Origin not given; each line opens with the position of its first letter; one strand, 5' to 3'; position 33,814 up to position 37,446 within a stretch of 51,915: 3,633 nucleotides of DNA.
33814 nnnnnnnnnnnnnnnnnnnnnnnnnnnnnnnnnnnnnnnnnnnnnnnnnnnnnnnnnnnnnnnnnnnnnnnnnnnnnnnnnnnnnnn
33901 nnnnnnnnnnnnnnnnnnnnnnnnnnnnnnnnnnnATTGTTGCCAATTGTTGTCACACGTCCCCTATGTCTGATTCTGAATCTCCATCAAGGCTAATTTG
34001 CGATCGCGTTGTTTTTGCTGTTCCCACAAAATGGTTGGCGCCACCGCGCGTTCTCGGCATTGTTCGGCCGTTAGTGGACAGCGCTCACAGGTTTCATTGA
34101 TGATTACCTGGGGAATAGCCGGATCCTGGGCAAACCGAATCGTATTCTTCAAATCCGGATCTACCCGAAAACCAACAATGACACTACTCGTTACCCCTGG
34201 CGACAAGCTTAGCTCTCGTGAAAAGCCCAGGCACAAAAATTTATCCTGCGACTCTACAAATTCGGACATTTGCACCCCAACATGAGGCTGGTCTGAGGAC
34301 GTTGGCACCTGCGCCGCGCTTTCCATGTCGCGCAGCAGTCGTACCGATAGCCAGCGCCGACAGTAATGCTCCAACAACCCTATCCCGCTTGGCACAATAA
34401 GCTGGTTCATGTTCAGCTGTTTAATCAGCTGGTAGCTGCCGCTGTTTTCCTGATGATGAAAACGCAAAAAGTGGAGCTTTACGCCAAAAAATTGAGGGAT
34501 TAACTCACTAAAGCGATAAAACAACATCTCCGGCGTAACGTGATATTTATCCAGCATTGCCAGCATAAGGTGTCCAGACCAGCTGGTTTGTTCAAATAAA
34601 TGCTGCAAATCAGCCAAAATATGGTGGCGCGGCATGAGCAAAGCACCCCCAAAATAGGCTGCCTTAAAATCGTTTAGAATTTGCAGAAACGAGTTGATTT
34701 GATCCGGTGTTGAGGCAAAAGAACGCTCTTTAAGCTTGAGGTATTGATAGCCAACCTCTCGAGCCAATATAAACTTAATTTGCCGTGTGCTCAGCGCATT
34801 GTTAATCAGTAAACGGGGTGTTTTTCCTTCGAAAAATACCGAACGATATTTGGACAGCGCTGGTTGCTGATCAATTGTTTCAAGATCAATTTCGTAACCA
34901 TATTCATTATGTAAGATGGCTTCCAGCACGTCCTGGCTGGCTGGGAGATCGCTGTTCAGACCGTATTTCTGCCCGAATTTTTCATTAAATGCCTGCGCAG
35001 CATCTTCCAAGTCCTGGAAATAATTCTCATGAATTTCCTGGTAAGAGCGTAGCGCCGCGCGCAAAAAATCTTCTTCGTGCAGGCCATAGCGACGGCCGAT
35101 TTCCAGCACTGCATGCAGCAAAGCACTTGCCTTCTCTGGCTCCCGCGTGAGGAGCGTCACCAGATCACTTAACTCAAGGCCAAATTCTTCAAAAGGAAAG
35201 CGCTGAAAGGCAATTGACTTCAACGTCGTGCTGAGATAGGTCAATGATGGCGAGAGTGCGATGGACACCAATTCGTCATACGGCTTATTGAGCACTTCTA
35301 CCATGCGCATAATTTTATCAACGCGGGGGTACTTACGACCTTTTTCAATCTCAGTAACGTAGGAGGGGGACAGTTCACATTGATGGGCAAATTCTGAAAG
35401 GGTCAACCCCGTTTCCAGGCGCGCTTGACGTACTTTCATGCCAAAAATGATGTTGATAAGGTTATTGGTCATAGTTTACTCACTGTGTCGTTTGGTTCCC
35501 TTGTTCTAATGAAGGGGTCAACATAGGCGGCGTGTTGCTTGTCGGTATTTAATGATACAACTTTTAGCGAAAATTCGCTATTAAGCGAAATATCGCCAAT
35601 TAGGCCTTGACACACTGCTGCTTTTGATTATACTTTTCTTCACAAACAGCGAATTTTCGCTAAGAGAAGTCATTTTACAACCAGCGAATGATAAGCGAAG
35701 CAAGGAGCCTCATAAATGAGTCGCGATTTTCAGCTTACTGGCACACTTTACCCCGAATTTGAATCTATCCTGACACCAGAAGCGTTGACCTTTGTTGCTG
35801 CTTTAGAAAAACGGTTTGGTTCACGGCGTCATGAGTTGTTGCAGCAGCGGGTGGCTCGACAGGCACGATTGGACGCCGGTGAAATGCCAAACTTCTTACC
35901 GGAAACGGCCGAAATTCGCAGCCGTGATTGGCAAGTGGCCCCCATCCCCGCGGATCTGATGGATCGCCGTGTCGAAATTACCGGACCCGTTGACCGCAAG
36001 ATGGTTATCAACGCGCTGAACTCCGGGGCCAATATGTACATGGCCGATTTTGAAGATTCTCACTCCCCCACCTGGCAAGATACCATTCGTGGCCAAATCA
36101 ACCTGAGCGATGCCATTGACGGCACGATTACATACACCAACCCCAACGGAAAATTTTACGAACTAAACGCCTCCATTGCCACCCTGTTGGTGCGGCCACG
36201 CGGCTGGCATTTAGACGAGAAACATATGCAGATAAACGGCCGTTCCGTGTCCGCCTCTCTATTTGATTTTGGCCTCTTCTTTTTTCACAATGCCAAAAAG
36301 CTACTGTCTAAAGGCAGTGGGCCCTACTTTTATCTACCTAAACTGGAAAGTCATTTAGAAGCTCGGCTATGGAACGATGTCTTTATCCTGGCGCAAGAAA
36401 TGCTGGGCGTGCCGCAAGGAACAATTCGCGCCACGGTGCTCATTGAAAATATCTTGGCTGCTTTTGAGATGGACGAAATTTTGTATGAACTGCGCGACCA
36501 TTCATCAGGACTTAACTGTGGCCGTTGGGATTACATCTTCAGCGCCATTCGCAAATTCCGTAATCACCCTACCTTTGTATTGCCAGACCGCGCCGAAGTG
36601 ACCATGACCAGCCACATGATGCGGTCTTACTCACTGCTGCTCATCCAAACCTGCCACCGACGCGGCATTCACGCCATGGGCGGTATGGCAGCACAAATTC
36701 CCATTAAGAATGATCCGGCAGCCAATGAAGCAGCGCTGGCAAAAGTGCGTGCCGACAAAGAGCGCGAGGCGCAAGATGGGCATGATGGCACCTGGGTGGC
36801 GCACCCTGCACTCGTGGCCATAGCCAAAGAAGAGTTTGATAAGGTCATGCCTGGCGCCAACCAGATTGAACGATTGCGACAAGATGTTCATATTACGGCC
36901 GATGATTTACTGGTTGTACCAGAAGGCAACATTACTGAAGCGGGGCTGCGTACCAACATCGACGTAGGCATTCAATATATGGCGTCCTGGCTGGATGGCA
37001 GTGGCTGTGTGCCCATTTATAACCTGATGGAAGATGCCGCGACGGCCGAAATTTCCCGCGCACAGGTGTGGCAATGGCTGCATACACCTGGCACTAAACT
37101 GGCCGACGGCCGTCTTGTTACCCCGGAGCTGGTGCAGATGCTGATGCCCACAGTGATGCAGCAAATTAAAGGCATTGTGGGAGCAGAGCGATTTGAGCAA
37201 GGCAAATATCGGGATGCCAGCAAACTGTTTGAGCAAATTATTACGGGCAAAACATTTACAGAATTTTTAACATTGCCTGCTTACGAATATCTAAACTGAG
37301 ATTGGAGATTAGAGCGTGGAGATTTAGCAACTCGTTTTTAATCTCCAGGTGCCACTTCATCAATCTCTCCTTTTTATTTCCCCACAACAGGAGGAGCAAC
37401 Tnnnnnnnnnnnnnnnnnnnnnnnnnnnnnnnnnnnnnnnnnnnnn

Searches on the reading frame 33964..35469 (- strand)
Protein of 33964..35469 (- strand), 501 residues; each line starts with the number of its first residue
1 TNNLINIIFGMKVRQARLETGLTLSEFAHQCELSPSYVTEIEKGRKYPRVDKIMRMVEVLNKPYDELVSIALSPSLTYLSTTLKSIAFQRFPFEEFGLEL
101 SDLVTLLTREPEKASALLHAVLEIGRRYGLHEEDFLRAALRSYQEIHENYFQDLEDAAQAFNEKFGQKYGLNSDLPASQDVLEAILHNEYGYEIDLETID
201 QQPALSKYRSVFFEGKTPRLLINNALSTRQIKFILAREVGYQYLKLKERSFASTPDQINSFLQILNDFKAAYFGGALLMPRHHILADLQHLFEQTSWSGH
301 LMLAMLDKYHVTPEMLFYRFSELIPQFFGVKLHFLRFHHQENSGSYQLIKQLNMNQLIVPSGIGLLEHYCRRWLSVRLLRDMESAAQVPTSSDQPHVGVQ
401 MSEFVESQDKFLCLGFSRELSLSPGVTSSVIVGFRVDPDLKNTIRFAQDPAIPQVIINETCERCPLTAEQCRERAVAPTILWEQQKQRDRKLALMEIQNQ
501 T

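Call 47: search_protein_families(library=pfam, proteins=[window:33964-35469:-], max_evalue=0.00001)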
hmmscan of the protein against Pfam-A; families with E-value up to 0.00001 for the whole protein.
window:33964-35469:- (501 aa): 3 families
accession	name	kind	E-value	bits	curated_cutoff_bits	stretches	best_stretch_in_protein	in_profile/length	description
PF01381.28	HTH_3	-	1.3e-10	41.6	23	1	13-67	1-55/55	Helix-turn-helix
PF13560.12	HTH_31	-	1e-08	35.8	27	1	9-61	2-55/64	Helix-turn-helix domain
PF06114.19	Peptidase_M78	-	5.3e-07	29.9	22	1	207-320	19-122/123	IrrE N-terminal-like domain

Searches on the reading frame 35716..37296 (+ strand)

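Call 47: search_protein_families(library=pfam, proteins=[window:35716-37296:+], max_evalue=0.00001)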
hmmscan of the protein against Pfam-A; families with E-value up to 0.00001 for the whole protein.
window:35716-37296:+ (527 aa): 3 families
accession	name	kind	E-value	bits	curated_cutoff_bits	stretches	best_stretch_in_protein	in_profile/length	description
PF01274.28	MS_TIM-barrel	-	1.4e-115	384.9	26.4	1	156-399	1-246/248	Malate synthase, TIM barrel domain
PF20659.2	MS_C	-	5.1e-39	133.8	23.1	1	406-525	2-117/118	Malate synthase, C-terminal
PF20656.2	MS_N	-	6.1e-18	64.5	23.5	1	9-66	7-64/64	Malate synthase, N-terminal domain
